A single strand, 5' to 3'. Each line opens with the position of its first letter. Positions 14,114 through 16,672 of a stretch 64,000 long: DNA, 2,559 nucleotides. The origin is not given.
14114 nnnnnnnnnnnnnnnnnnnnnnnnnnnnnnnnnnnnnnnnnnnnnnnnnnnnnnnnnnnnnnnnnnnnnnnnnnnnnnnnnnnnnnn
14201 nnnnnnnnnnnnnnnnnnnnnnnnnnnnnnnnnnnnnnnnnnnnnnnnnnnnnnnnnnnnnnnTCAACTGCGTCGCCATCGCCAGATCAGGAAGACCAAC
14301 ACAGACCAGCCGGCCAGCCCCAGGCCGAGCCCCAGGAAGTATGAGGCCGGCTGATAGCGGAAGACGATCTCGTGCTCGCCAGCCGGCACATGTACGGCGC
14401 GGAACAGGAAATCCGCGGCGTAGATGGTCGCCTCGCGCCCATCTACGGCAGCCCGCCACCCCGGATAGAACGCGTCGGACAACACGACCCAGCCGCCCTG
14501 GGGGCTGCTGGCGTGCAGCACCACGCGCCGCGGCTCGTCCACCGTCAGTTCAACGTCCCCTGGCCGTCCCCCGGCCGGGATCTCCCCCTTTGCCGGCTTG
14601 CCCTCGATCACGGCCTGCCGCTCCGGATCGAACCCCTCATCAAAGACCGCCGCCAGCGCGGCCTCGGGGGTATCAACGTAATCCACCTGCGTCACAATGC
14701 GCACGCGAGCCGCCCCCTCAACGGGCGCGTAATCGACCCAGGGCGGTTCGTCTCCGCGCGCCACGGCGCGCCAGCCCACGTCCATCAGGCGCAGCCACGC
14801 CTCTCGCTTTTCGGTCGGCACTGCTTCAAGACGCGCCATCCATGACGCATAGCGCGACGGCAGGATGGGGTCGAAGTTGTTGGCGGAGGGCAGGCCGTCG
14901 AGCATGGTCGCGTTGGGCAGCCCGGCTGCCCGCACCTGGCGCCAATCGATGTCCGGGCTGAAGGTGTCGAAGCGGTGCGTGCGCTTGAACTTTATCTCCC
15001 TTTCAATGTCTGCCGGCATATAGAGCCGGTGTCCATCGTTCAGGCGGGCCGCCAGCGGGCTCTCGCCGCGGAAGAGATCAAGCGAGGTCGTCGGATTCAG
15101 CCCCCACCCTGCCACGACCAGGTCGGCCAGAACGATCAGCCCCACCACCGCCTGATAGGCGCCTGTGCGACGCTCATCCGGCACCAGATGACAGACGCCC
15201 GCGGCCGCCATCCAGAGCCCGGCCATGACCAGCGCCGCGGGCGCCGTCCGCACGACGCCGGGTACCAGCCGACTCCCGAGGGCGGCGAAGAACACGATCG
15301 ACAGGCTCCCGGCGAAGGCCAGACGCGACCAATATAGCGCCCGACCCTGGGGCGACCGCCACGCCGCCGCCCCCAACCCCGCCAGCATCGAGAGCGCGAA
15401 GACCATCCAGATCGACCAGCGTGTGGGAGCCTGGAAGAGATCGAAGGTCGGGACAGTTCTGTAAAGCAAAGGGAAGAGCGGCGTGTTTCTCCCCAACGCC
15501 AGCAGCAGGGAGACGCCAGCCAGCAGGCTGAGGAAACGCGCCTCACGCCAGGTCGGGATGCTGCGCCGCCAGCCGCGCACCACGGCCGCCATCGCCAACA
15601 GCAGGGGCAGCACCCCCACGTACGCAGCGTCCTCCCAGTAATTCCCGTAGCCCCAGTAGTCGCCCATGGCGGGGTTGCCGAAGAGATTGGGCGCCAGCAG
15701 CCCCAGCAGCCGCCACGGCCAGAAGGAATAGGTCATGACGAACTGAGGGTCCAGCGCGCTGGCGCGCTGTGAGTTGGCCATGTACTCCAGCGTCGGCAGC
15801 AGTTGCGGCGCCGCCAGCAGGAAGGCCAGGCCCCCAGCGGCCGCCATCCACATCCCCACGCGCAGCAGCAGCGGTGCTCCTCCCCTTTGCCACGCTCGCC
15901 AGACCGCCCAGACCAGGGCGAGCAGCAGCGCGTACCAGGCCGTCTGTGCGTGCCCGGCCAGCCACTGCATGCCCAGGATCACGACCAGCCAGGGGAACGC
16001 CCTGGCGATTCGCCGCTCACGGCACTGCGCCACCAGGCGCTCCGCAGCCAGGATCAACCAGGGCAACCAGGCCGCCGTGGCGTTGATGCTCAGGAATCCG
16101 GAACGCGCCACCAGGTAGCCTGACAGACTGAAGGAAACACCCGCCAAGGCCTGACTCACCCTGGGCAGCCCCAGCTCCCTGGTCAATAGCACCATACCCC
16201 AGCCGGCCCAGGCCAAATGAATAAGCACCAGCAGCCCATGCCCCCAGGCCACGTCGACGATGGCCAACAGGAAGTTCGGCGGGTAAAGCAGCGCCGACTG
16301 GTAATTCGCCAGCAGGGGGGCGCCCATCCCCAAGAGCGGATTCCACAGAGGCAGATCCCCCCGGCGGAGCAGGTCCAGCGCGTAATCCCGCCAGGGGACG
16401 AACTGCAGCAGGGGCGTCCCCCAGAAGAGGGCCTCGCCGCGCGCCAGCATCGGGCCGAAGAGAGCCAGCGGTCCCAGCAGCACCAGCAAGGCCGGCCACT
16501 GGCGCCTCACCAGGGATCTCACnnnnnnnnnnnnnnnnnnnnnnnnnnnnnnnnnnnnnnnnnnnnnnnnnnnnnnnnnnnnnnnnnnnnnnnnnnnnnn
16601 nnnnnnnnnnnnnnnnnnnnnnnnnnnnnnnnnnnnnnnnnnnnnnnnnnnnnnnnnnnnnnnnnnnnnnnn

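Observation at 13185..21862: Five translationally coupled polytopic membrane proteins containing a tandemly duplicated two-gene module (unassigned GT-C-like protein + YfhO)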

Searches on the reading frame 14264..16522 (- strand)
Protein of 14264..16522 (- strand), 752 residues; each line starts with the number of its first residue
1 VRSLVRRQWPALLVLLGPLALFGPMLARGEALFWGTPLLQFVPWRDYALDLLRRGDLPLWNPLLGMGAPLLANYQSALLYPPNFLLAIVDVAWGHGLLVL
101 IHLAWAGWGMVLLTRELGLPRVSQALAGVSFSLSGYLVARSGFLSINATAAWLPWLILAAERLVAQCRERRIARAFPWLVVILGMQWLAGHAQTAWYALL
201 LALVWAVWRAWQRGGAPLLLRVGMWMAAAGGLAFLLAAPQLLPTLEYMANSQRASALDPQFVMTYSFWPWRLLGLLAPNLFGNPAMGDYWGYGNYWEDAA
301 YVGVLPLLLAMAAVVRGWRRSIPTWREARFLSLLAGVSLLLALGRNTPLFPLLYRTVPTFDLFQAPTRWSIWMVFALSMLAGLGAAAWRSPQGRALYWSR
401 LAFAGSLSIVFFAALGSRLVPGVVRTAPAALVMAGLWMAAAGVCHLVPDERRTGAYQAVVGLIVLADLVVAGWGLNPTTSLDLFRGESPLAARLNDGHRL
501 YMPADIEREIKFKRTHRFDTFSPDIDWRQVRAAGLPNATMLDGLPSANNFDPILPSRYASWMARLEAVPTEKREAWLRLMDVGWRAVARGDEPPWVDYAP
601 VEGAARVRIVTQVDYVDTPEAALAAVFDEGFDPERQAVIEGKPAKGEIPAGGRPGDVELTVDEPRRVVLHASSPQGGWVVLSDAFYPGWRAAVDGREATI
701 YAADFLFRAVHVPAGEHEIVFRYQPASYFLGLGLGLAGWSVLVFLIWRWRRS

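Call 8: search_protein_families(library=pfam, proteins=[window:14264-16522:-], max_evalue=0.1)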
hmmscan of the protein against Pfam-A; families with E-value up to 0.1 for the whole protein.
window:14264-16522:- (752 aa): 1 family
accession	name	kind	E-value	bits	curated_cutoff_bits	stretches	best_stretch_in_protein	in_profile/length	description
PF09586.16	YfhO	-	2.6e-20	72.9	28.5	2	69-415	66-387/835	Bacterial membrane protein YfhO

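Call 9: search_protein_families(library=ncbifam, proteins=[window:14264-16522:-], max_evalue=0.1)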
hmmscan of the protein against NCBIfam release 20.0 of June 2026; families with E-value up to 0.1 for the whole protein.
window:14264-16522:- (752 aa): 2 families
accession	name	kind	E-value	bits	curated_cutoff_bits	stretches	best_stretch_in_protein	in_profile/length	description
NF047589.1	GlcsyltransPgfM1Strep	equivalog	0.045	11.7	1400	1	685-748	890-953/955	glycosyltransferase PgfM1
NF047590.1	GlcsyltransPgfM2Strep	equivalog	0.084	11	1500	1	682-747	813-876/884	glycosyltransferase PgfM2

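Call 75: search_solved_structures(query=window:14264-16522:-, max_evalue=1)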
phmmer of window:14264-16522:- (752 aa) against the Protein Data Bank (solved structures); distinct sequences matched with E-value up to 1: 3.
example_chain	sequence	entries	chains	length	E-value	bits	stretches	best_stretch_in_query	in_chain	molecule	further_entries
3f9v_A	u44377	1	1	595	0.52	11.6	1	416-470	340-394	Minichromosome maintenance protein MCM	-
6mii_A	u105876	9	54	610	0.53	11.6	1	416-470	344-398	Minichromosome maintenance protein MCM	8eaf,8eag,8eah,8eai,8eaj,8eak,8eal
4fdg_B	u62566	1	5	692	0.65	11.3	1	416-470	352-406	Minichromosome maintenance protein MCM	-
